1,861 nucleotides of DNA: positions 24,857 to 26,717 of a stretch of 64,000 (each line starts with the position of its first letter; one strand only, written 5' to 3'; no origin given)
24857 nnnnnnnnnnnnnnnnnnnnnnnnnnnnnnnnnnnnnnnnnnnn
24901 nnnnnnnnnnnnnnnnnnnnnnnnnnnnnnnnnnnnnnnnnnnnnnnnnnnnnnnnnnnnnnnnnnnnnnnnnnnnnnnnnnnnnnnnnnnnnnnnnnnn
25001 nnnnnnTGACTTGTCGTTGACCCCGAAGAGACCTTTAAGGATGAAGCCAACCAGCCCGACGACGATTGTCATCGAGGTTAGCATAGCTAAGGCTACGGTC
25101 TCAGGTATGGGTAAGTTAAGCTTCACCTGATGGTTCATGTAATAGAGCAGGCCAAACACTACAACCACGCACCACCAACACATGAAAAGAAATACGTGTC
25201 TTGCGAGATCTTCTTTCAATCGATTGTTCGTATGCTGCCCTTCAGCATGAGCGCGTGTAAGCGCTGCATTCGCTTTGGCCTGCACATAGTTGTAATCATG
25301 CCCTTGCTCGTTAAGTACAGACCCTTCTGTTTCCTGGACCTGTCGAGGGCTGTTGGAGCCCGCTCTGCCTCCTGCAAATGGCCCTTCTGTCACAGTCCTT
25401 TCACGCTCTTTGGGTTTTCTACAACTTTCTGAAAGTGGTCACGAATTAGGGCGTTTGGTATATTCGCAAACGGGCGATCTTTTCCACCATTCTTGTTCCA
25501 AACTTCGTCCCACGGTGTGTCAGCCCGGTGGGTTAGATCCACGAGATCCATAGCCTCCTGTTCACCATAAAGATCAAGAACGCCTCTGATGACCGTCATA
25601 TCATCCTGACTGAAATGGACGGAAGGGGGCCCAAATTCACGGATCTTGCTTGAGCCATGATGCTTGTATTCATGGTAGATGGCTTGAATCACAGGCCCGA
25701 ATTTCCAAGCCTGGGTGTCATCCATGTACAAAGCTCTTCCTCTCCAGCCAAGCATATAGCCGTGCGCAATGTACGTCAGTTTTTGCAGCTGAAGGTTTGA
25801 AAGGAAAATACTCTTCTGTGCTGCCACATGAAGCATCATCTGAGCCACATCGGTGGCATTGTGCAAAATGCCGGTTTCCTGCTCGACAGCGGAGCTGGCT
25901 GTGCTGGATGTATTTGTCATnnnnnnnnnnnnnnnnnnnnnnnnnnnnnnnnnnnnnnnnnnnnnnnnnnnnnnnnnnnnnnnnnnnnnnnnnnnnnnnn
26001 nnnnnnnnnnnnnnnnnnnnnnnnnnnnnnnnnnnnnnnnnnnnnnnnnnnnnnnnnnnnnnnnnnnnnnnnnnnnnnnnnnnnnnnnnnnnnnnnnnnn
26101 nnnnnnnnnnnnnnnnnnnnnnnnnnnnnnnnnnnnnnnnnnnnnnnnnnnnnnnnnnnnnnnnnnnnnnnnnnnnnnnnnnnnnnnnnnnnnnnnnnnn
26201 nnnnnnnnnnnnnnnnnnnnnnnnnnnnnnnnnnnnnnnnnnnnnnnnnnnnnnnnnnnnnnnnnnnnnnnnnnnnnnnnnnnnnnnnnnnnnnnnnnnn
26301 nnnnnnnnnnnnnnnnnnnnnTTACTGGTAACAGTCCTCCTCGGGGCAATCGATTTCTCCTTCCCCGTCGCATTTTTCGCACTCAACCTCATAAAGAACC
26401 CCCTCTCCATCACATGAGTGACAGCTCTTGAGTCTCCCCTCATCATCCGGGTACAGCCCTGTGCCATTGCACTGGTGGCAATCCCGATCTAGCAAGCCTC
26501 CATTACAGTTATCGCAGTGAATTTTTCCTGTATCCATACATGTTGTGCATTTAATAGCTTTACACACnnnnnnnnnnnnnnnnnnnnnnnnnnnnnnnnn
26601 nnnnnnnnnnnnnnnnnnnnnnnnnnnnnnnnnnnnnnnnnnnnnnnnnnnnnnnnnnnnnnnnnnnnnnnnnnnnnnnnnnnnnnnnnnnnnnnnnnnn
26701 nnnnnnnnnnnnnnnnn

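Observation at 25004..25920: Candidate PanA-PanT type II toxin-antitoxin: Panacea-domain protein translationally coupled to a two-TM mini-protein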

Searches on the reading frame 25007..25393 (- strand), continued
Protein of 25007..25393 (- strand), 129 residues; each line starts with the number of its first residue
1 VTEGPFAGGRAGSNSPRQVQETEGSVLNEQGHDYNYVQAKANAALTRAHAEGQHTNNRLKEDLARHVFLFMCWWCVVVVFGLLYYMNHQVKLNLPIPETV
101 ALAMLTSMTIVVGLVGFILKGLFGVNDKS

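Call 92: fold_search(model_id=the predicted structure, library=viral)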
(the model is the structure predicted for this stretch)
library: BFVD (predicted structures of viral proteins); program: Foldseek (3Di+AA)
matches with E <= 10: 29; with E <= 0.001: 0
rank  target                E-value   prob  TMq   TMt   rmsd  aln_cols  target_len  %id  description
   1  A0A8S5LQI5            4.0e-01  0.54  0.47  0.39   4.7       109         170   16  Uncharacterized protein [Siphoviridae sp. ctTC45]
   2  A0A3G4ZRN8            1.1e+00  0.54  0.46  0.63   7.7       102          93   13  Uncharacterized protein [Dasosvirus sp.]
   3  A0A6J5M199            2.6e+00  0.28  0.55  0.50   3.6       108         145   15  Uncharacterized protein [uncultured Caudovirales phage]
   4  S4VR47                2.6e+00  0.06  0.22  0.26  18.3       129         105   12  Uncharacterized protein [Pandoravirus dulcis]
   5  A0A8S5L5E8            3.3e+00  0.20  0.34  0.11   6.7        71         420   14  Maturation protein [ssRNA phage SRR5466728_2]
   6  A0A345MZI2            4.1e+00  0.09  0.33  0.35  22.6       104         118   17  (no name in the UniProt tables at hand)
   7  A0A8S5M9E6            4.4e+00  0.15  0.34  0.58   6.7        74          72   16  Uncharacterized protein [Siphoviridae sp. ctv4j104]
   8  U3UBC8                4.4e+00  0.12  0.47  0.58   4.4       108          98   17  Conserved hypothetical pox protein [Squirrelpox virus]
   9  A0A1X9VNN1            5.1e+00  0.04  0.30  0.17  28.4       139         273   15  Uncharacterized protein [Mimivirus AB-566-O17]
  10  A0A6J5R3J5            5.5e+00  0.09  0.23  0.29  11.1        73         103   20  Uncharacterized protein [uncultured Caudovirales phage]
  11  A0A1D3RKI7            5.9e+00  0.06  0.27  0.28   5.8        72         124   24  Uncharacterized protein [Cronobacter phage Pet-CM3-4]
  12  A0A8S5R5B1            6.4e+00  0.13  0.51  0.56   5.1       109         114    6  Uncharacterized protein [Myoviridae sp. ctxlX31]
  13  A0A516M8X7            6.4e+00  0.04  0.30  0.19  11.7       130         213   12  (no name in the UniProt tables at hand)
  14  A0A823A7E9            6.4e+00  0.04  0.27  0.10  19.2       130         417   17  (no name in the UniProt tables at hand)
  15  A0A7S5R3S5            8.0e+00  0.07  0.30  0.31   4.8        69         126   17  (no name in the UniProt tables at hand)
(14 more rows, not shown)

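Call 93: list_cluster_members(proteins=[P0109, L001:804-1349:+])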
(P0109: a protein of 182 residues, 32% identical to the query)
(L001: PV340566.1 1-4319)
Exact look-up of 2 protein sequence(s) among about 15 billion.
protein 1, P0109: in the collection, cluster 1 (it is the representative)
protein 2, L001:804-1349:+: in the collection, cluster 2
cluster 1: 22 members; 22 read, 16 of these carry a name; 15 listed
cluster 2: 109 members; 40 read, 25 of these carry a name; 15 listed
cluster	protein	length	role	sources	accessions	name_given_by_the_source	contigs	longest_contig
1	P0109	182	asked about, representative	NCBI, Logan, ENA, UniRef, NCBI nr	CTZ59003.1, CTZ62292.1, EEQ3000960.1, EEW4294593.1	hypothetical protein MZD66_21275 [Escherichia coli] | hypothetical protein n=1 Tax=Escherichia TaxID=561 RepID=UPI0006A5643D | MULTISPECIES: hypothetical protein [Escherichia]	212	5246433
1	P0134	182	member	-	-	hypothetical protein ACKKEH_003743 [Escherichia coli] | Uncharacterized protein n=1 Tax=Escherichia coli TaxID=562 RepID=A0A3W2VTW9_ECOLX | hypothetical protein [Escherichia coli]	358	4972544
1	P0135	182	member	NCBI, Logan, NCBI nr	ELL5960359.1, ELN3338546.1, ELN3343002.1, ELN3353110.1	hypothetical protein UL378_004009 [Escherichia coli] | hypothetical protein [Escherichia coli]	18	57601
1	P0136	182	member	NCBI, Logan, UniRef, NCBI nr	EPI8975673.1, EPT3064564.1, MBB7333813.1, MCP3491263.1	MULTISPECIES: hypothetical protein [Escherichia] | hypothetical protein n=1 Tax=Escherichia TaxID=561 RepID=UPI000B7CC9A2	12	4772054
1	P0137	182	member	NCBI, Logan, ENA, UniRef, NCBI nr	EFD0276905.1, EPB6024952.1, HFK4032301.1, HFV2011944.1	hypothetical protein OCV15_20340 [Escherichia coli] | hypothetical protein n=1 Tax=Escherichia coli TaxID=562 RepID=UPI0017FFC869 | hypothetical protein [Escherichia coli]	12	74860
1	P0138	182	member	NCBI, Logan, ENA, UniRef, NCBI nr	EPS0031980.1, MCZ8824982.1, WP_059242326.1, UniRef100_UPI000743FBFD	hypothetical protein ACVBCQ_003700 [Escherichia albertii] | hypothetical protein n=1 Tax=Escherichia albertii TaxID=208962 RepID=UPI000743FBFD | hypothetical protein [Escherichia albertii]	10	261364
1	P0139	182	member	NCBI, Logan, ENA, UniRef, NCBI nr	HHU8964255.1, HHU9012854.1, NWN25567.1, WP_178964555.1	hypothetical protein GY662_11980 [Escherichia marmotae] | hypothetical protein n=1 Tax=Escherichia marmotae TaxID=1499973 RepID=UPI0015BDF7D2 | hypothetical protein [Escherichia marmotae]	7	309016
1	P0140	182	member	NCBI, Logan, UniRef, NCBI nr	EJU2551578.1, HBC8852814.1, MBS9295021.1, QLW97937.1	hypothetical protein HV188_00880 [Escherichia coli] | hypothetical protein n=1 Tax=Escherichia coli TaxID=562 RepID=UPI0015E97689 | hypothetical protein [Escherichia coli]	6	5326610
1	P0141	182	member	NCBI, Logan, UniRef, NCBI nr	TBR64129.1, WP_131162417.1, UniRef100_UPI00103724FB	hypothetical protein [Escherichia sp. E10V4] | hypothetical protein n=1 Tax=Escherichia sp. E10V4 TaxID=2478971 RepID=UPI00103724FB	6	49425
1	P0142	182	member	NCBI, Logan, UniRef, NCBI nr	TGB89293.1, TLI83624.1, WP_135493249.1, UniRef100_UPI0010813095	hypothetical protein [Escherichia sp. E2748] | hypothetical protein n=1 Tax=Escherichia sp. E2748 TaxID=2044460 RepID=UPI0010813095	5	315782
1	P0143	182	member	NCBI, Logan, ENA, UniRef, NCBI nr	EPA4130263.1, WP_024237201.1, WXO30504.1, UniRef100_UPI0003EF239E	hypothetical protein [Escherichia coli] | hypothetical protein n=1 Tax=Escherichia coli TaxID=562 RepID=UPI0003EF239E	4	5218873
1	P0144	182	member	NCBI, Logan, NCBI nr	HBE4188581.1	TPA: hypothetical protein KL715_003277 [Escherichia coli] | hypothetical protein [Escherichia coli]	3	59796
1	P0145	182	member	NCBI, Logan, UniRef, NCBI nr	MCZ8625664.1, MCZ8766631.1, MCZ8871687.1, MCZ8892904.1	hypothetical protein OM363_14460 [Escherichia albertii] | hypothetical protein n=1 Tax=Escherichia albertii TaxID=208962 RepID=UPI0002B9492F | hypothetical protein [Escherichia albertii]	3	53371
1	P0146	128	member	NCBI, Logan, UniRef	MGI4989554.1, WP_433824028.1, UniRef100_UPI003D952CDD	hypothetical protein [Escherichia coli] | hypothetical protein n=1 Tax=Escherichia coli TaxID=562 RepID=UPI003D952CDD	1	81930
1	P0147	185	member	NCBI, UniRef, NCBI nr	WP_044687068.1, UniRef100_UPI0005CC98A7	hypothetical protein [Escherichia coli] | hypothetical protein n=1 Tax=Escherichia coli TaxID=562 RepID=UPI0005CC98A7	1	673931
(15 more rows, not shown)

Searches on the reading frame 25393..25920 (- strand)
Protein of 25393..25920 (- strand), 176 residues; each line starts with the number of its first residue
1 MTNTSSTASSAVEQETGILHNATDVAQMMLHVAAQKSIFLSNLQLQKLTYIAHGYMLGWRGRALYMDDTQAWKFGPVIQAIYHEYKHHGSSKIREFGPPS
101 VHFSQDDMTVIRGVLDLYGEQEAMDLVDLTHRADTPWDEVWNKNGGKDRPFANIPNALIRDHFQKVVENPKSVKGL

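Call 3: search_protein_families(library=pfam, proteins=[window:25393-25920:-], max_evalue=1)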
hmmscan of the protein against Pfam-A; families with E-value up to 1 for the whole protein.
window:25393-25920:- (176 aa): 1 family
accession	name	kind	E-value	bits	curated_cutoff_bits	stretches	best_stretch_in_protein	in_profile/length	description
PF13274.11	SocA_Panacea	-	7.5e-16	59.5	25.7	1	45-137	1-112/113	Antitoxin SocA-like, Panacea domain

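Call 4: search_protein_families(library=phrogs, proteins=[window:25393-25920:-], max_evalue=1)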
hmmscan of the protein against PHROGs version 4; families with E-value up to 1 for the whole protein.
window:25393-25920:- (176 aa): 2 families
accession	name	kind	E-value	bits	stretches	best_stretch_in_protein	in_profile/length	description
phrog_1281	-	unknown function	4.4e-35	122.1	1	21-169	9-156/195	-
phrog_10390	-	unknown function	4.7e-27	96.3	1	21-169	150-297/299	-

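Call 5: search_protein_families(library=padloc, proteins=[window:25393-25920:-], max_evalue=1)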
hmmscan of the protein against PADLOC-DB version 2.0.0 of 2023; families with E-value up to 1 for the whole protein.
window:25393-25920:- (176 aa): 0 families

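Call 7: search_protein_families(library=ncbifam, proteins=[window:25393-25920:-], max_evalue=1)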
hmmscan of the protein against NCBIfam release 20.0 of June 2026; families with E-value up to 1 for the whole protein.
window:25393-25920:- (176 aa): 1 family
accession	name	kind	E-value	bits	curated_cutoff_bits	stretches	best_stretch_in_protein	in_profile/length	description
NF047745.1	SocA_antitoxin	equivalog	3.2e-27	95.3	190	2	23-94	4-75/176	type VI toxin-antitoxin system SocA family antitoxin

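Call 9: search_dna_similar(query=window:25393-25920:-, collection=phages, mode=protein, max_rows=30)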
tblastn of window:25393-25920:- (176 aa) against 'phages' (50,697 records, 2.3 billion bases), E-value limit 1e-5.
Records with a match: 140; places in all: 145; records where one place covers at least 80% of the query: 45.
Best place of each record, by identity: <60% 140.
By first word of the organism name: Paenibacillus 26; Streptococcus 24; Bacteriophage 22; Pseudomonas 20; Escherichia 6; Burkholderia 6; Listeria 5; Bordetella 5; Mycobacterium 3; Salmonella 2; and 15 more.
By host as written in the record: Pseudomonas aeruginosa 18; Paenibacillus larvae 18; Helicobacter cinaedi 11; - 10; Paenibacillus larvae ATCC 9545 7; Bordetella avium 5; Listeria monocytogenes 4; Salmonella serovar Haardt 2; and 56 more.
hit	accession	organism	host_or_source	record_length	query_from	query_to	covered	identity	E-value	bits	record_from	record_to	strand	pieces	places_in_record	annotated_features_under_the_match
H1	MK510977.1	Pseudomonas phage vB_Pae_CF183a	Pseudomonas aeruginosa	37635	15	169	88%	34.6%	2e-22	99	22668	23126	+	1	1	hypothetical protein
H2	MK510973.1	Pseudomonas phage vB_Pae_CF127a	Pseudomonas aeruginosa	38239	15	169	88%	34.6%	2e-22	99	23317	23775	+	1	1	hypothetical protein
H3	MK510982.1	Pseudomonas phage vB_Pae_BR161c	Pseudomonas aeruginosa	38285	15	169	88%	34.6%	2e-22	99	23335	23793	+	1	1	hypothetical protein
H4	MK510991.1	Pseudomonas phage vB_Pae_BR141a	Pseudomonas aeruginosa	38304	15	169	88%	34.6%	2e-22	99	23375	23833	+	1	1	hypothetical protein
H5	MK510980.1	Pseudomonas phage vB_Pae_BR123a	Pseudomonas aeruginosa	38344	15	169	88%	34.6%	2e-22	99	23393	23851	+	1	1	hypothetical protein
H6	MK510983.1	Pseudomonas phage vB_Pae_BR178a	Pseudomonas aeruginosa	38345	15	169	88%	34.6%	2e-22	99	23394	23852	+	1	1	hypothetical protein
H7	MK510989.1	Pseudomonas phage vB_Pae_BR322a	Pseudomonas aeruginosa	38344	15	169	88%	34.6%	2e-22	99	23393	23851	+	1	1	hypothetical protein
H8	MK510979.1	Pseudomonas phage vB_Pae_BR52a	Pseudomonas aeruginosa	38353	15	169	88%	34.6%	2e-22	99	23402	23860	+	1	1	hypothetical protein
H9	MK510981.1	Pseudomonas phage vB_Pae_BR143a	Pseudomonas aeruginosa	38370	15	169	88%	34.6%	2e-22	99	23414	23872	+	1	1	hypothetical protein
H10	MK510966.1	Pseudomonas phage vB_Pae_CF53a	Pseudomonas aeruginosa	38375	15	169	88%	34.6%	2e-22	99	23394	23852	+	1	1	hypothetical protein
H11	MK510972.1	Pseudomonas phage vB_Pae_CF121c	Pseudomonas aeruginosa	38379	15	169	88%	34.6%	2e-22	99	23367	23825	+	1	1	hypothetical protein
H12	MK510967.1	Pseudomonas phage vB_Pae_CF54a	Pseudomonas aeruginosa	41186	15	169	88%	34.6%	2e-22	99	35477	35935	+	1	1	hypothetical protein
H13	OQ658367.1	Pseudomonas phage sp.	Pseudomonas aeruginosa PACL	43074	15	169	88%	34.0%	4e-22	98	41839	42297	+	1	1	none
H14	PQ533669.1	Pseudomonas phage Pacha_bin_1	Pseudomonas aeruginosa PA14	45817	15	169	88%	34.0%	6e-22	97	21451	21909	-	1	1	hypothetical protein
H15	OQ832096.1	Halomonas phage vB_HmeY_H4907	Halomonas meridiana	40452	3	167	94%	31.5%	1e-18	87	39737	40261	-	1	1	protein of unknown function DUF4065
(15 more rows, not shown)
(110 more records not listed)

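Call 68: get_annotated_region(hit=H1, flank=1500)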
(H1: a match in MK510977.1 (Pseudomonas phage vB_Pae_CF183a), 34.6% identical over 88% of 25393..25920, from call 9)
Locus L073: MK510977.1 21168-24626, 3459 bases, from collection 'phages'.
description: Pseudomonas phage vB_Pae_CF183a, partial genome.
organism: Pseudomonas phage vB_Pae_CF183a (NCBI taxid 2563557)
taxonomy: Viruses; Duplodnaviria; Heunggongvirae; Uroviricota; Caudoviricetes
host: Pseudomonas aeruginosa; source: lung of cystic fibrosis patients; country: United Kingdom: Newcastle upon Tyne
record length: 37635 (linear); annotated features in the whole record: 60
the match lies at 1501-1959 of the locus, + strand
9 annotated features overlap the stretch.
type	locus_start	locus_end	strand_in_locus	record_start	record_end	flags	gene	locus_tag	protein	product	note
CDS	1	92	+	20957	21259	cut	-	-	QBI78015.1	hypothetical protein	FIG00958463: hypothetical protein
CDS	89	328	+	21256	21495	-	-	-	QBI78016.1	hypothetical protein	-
CDS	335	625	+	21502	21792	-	-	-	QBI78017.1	hypothetical protein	-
CDS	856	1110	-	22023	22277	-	-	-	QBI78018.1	hypothetical protein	-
CDS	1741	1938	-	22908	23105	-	-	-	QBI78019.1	hypothetical protein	-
CDS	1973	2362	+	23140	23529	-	-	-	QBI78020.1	hypothetical protein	-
CDS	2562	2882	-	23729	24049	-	-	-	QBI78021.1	hypothetical protein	-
CDS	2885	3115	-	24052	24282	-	-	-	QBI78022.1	transcriptional regulator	Phage transcriptional regulator Mnt (ACLAME 243)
CDS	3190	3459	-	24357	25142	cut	-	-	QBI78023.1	hypothetical protein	-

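Call 69: get_annotated_region(hit=H15, flank=1500)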
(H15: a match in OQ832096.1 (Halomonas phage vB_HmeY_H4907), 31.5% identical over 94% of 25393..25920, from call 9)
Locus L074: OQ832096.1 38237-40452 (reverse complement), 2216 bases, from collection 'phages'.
description: Halomonas phage vB_HmeY_H4907, complete genome.
organism: Halomonas phage vB_HmeY_H4907 (NCBI taxid 3056163)
taxonomy: Viruses; Duplodnaviria; Heunggongvirae; Uroviricota; Caudoviricetes
host: Halomonas meridiana; source: sediment; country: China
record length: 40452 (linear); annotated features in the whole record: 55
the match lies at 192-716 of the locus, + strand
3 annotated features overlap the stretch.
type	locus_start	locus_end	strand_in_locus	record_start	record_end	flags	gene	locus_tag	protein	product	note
CDS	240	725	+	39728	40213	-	-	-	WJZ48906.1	protein of unknown function DUF4065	-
CDS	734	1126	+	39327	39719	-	-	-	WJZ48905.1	hypothetical protein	-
CDS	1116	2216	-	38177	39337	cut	-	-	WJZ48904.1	Arm DNA-binding domain protein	-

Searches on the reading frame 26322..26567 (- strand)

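Call 15: search_protein_families(library=pfam, proteins=[window:26322-26567:-], max_evalue=0.01)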
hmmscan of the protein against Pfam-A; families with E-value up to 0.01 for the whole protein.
window:26322-26567:- (81 aa): 4 families
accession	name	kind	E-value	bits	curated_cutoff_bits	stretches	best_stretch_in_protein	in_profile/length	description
PF00684.25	DnaJ_CXXCXGXG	-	0.00029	21.5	32.7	1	29-70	17-65/65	DnaJ central domain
PF23733.2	GRXCR1-2_C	-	0.0031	17.9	26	0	30-57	12-40/47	GRXCR1/2, C-terminal domain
PF15777.11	Anti-TRAP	-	0.0043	17.5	32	1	26-58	9-42/59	Tryptophan RNA-binding attenuator protein inhibitory protein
PF25436.1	BSD2_CRD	-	0.0054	17.4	27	0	16-52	3-40/69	BSD2 cysteine rich domain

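Call 50: search_protein_families(library=phrogs, proteins=[window:26322-26567:-], max_evalue=0.01)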
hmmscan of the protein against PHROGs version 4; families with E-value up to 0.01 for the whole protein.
window:26322-26567:- (81 aa): 1 family
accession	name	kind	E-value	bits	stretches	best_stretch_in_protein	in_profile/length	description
phrog_12902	-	unknown function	0.0018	19.5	1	28-56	24-50/61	-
